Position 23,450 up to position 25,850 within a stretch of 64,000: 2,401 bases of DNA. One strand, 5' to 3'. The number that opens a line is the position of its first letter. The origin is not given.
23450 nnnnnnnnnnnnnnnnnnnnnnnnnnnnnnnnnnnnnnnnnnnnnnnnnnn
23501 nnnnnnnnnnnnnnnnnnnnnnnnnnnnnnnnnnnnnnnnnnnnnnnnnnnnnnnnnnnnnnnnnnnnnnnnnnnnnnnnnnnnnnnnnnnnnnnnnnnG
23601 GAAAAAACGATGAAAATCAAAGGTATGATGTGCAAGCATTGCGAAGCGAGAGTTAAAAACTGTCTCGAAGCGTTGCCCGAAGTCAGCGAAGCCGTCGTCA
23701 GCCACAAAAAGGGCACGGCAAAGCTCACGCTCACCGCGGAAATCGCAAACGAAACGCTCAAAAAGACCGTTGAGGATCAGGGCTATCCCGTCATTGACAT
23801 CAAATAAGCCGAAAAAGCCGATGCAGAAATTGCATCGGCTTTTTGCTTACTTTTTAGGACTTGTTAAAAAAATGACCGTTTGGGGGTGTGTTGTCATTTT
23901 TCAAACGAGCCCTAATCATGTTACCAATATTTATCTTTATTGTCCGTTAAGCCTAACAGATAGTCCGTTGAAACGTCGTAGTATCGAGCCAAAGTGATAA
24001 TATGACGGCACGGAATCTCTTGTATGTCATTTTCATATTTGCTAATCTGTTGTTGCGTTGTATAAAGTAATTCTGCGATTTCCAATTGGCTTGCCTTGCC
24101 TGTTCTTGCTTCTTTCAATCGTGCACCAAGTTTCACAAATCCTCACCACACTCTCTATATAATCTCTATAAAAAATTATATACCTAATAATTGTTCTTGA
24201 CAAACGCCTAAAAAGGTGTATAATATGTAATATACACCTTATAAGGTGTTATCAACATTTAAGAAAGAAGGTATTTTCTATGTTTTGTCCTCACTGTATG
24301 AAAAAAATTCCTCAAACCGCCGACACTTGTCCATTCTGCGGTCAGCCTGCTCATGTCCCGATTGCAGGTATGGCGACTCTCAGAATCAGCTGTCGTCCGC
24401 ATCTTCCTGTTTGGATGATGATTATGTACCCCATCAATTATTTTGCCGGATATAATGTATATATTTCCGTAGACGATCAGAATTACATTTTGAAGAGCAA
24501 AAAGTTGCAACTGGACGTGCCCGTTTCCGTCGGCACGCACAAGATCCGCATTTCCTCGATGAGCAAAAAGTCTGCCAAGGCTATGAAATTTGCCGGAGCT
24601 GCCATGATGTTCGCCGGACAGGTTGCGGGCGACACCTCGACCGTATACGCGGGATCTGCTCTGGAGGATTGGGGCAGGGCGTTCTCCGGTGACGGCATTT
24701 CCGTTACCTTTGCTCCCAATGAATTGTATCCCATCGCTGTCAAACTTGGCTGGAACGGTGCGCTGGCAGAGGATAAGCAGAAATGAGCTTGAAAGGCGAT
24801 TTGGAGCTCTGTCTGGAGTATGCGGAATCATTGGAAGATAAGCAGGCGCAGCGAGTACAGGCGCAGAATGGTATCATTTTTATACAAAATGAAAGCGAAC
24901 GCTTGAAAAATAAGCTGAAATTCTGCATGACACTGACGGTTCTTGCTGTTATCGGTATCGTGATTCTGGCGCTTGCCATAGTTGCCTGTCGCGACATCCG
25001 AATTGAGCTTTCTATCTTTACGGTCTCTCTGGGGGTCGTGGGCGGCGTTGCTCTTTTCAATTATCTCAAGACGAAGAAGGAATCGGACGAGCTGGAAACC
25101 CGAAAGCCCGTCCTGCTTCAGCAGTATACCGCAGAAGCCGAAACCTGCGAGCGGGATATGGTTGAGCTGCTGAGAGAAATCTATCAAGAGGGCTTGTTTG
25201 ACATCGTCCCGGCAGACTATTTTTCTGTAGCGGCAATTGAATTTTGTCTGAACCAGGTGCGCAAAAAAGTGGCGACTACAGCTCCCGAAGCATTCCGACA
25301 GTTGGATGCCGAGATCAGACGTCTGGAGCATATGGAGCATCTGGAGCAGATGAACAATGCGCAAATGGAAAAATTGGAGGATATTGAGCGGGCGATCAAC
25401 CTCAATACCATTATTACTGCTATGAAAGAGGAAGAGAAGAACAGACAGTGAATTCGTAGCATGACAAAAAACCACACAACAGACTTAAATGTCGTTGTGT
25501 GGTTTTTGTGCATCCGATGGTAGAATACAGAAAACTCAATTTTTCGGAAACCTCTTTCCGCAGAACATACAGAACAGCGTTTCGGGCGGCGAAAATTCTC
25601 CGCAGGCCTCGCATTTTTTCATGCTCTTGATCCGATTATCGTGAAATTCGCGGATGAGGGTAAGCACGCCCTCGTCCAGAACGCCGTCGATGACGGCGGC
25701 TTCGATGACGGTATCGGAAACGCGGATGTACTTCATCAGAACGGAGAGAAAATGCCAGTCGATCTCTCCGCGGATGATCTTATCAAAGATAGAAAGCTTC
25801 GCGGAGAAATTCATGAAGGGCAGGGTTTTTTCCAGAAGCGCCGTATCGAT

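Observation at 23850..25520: Low-GC islet: XRE regulator divergent from a zinc-ribbon protein and an overlapping two-TM coiled-coil protein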

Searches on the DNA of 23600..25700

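Call 86: search_rna_families(source=window, start=23600, end=25700, threshold=evalue, max_evalue=1)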
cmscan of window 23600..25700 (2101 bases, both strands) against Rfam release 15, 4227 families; matches with E-value up to 1: 3.
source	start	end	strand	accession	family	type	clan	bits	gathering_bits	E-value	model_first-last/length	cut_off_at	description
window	23797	23856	+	RF02907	patAB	Cis-reg; leader;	-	24.1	92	0.5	1-57/57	no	patAB leader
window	23806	23907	-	RF01485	rli61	Cis-reg;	-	21.5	50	0.74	1-106/106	no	Listeria sRNA rli61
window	25468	25526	-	RF02377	SurA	Gene; sRNA;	-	13.8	100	0.93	1-279/279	no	SurA sRNA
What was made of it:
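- Tried and rejected: An Rfam scan of the islet found nothing near the thresholds (call 86).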

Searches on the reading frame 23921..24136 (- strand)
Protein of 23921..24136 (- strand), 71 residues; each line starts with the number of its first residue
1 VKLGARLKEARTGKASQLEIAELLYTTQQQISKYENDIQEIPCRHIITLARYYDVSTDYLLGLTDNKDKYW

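Call 4: search_protein_families(library=pfam, proteins=[window:23921-24136:-], max_evalue=1)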
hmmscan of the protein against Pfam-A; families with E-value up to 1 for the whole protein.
window:23921-24136:- (71 aa): 6 families
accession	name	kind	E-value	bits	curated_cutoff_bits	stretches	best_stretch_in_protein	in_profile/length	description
PF01381.28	HTH_3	-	8.1e-09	35.8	23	1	7-60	1-55/55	Helix-turn-helix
PF12844.13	HTH_19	-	9e-09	35.6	30.2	1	4-64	1-62/64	Helix-turn-helix domain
PF13560.12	HTH_31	-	0.00017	22.3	27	1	3-58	2-59/64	Helix-turn-helix domain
PF15943.11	YdaS_toxin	-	0.011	15.9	30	1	16-50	10-44/65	Bacterial toxin YdaS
PF04434.22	SWIM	-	0.026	14.5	19.6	1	37-53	21-37/38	SWIM zinc finger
PF21408.2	MTR4-like_stalk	-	0.19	12.4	24.2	1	7-41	24-62/64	Exosome RNA helicase MTR4-like, stalk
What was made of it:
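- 23921..24136 (-): XRE-family repressor: 71 aa, HTH domain only, GTG start. HTH_3 E 8e-9, covering residues 7-60 of 71 (call 4).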

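Call 5: search_protein_families(library=padloc, proteins=[window:23921-24136:-], max_evalue=1)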
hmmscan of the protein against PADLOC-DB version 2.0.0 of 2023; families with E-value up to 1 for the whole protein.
window:23921-24136:- (71 aa): 12 families
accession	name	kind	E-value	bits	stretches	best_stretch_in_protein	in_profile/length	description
PDLC03954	RmrA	-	9.1e-06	22.8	1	4-63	12-72/380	-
PDLC03947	RmrA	-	1e-05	22.6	1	4-61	13-71/383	-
PDLC03944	RmrA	-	4.2e-05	20.8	1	4-61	8-66/384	-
PDLC02926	HTH_VI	-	9.3e-05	20.6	1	3-68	2-68/92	-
PDLC03945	RmrA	-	0.0001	19.6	1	3-61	3-62/394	-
PDLC03951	RmrA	-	0.0025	14.8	1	5-65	11-72/400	-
PDLC03956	RmrA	-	0.004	14.3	1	4-67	10-75/399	-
PDLC03949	RmrA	-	0.0048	13.8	1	5-61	5-62/363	-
PDLC03948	RmrA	-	0.006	13.5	1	4-61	10-68/397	-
PDLC04873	PDC-S05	-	0.0075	14.7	1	16-38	28-50/116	-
PDLC03952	RmrA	-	0.0075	13.1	1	5-50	25-71/395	-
PDLC04142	capH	-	0.0076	15.3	1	1-67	5-72/103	capH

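Call 6: search_protein_families(library=phrogs, proteins=[window:23921-24136:-], max_evalue=1)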
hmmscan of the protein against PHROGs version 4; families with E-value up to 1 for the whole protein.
window:23921-24136:- (71 aa): 19 families
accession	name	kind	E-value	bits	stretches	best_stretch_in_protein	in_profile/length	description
phrog_8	-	transcription regulation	5.1e-17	63.3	1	1-68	75-143/346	transcriptional regulator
phrog_3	-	transcription regulation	3.6e-08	34.6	1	1-67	87-152/430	transcriptional repressor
phrog_4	-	transcription regulation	5.7e-08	33.1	1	1-67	131-198/400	transcriptional repressor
phrog_2967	-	transcription regulation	1.8e-07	32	1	2-66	10-75/225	transcriptional regulator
phrog_2439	-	transcription regulation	2.9e-07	30.7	1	4-64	9-70/367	transcriptional regulator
phrog_7396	-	unknown function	7.8e-07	30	1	4-67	17-84/227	-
phrog_1994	-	DNA, RNA and nucleotide metabolism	7.1e-05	23.8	1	8-66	5-64/170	DNA binding protein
phrog_34939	-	unknown function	0.00025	21.8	1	13-69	21-78/280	-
phrog_1124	-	transcription regulation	0.00067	20.3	1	3-53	9-59/177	transcriptional regulator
phrog_2328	-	transcription regulation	0.001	19.9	1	3-68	16-82/128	transcriptional repressor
phrog_27318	-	unknown function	0.0045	17.3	1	2-65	4-67/289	-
phrog_5823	-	transcription regulation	0.0055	16.9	1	1-66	5-72/404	transcriptional regulator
phrog_9908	-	DNA, RNA and nucleotide metabolism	0.036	14.2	1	2-59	13-75/282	DNA binding protein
phrog_36540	-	unknown function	0.048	14.3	1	16-69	14-67/196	-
phrog_4836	-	transcription regulation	0.11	13.1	1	4-55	77-129/194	CII-like regulator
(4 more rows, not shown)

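Call 7: search_protein_families(library=ncbifam, proteins=[window:23921-24136:-], max_evalue=1)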
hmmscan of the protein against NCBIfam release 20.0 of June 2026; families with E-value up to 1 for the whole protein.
window:23921-24136:- (71 aa): 7 families
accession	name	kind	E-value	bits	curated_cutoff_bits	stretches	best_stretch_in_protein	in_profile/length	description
NF041951.1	phage_RstR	subfamily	1.3e-08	35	80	1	1-68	1-69/108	RstR family transcriptional repressor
NF047948.1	male_kill_WMK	equivalog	0.0002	20.9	300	1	2-68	162-228/300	WO male-killing family protein Wmk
NF052239.1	antitox_spr1629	equivalog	0.00027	20.1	335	1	3-61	3-62/377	spr1629 family repressor/antitoxin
NF007257.0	PRK09706.1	subfamily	0.0073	16.1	101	1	3-62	6-66/135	transcriptional repressor DicA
TIGR03830.1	CxxCG_CxxCG_HTH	subfamily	0.018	14.9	61.8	1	14-56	78-119/127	type II TA system antitoxin MqsA family protein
NF041575.1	antitoxPezA_Strep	equivalog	0.027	14.5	290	1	8-57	7-57/158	type II toxin-antitoxin system antitoxin PezA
NF003162.0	PRK04140.1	equivalog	0.087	11.8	263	1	4-55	128-180/317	transcriptional regulator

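Call 88: search_dna_similar(query=window:23921-24136:-, collection=phages, mode=protein, max_evalue=0.00001, max_rows=15)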
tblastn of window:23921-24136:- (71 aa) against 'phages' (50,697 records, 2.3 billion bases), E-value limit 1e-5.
Records with a match: 51; places in all: 52; records where one place covers at least 80% of the query: 34.
Best place of each record, by identity: 60-80% 4; <60% 47.
By first word of the organism name: Streptococcus 12; Bacteriophage 11; bajarodino 7; Clostridioides 5; Lactobacillus 4; Dulem 3; bajarodmic 3; Anoxybacillus 2; Clostridium 2; Lacticaseibacillus 1; and 1 more.
By host as written in the record: - 19; Clostridioides difficile 3; Peromyscus fraterculus 3; Anoxybacillus caldiproteolyticus 2; Lactobacillus gasseri ADH 2; Lactobacillus paracasei 2; Clostridium difficile 2; Streptococcus pyogenes MGAS315 2; and 16 more.
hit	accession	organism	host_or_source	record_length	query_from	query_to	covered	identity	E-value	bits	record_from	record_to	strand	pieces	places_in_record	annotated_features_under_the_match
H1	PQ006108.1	bajarodino virus 60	Dipodomys merriami feces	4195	16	63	68%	64.6%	3e-11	62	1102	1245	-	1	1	repressor protein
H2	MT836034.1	Bacteriophage sp.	human fecal samples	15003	6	71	93%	45.7%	3e-8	53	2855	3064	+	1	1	record has no annotation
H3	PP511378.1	Dulem virus 75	Eulemur coronatus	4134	16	63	68%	62.5%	2e-11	62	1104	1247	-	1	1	repressor protein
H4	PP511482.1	Dulem virus 75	Varecia variegata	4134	16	63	68%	62.5%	2e-11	62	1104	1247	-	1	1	repressor protein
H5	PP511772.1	Dulem virus 75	Lemur catta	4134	16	63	68%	62.5%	6e-11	61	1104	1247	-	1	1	none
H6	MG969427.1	Anoxybacillus phage A403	Anoxybacillus caldiproteolyticus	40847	3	71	97%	42.9%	2e-8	54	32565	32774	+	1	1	immunity repressor protein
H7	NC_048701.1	Anoxybacillus phage A403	Anoxybacillus caldiproteolyticus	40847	3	71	97%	42.9%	2e-8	54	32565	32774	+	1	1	transcriptional regulator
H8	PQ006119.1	bajarodino virus 76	Chaetodipus spinatus feces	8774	1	67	94%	44.1%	3e-8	54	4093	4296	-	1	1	repressor protein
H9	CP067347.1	Clostridioides phage ES-S-0107-01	Clostridioides sp. ES-S-0107-01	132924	3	64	87%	47.6%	2e-9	57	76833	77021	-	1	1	record has no annotation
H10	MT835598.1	Bacteriophage sp.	human fecal samples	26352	6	66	86%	48.4%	3e-7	50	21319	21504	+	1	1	record has no annotation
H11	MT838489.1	Bacteriophage sp.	human fecal samples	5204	16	70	77%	52.7%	4e-11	61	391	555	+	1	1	record has no annotation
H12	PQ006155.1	bajarodino virus 43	Neotoma bryanti feces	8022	1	65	92%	43.9%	2e-9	57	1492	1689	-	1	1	repressor protein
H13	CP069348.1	Clostridioides phage pCD1602_4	water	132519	6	68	89%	45.3%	6e-6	47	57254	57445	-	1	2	record has no annotation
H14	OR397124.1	Clostridioides phage AR1086-1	Clostridioides difficile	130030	3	64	87%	46.0%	8e-9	55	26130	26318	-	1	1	hypothetical protein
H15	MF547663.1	Clostridioides phage LIBA2945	Clostridioides difficile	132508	3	64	87%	46.0%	8e-9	55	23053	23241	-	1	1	regulatory protein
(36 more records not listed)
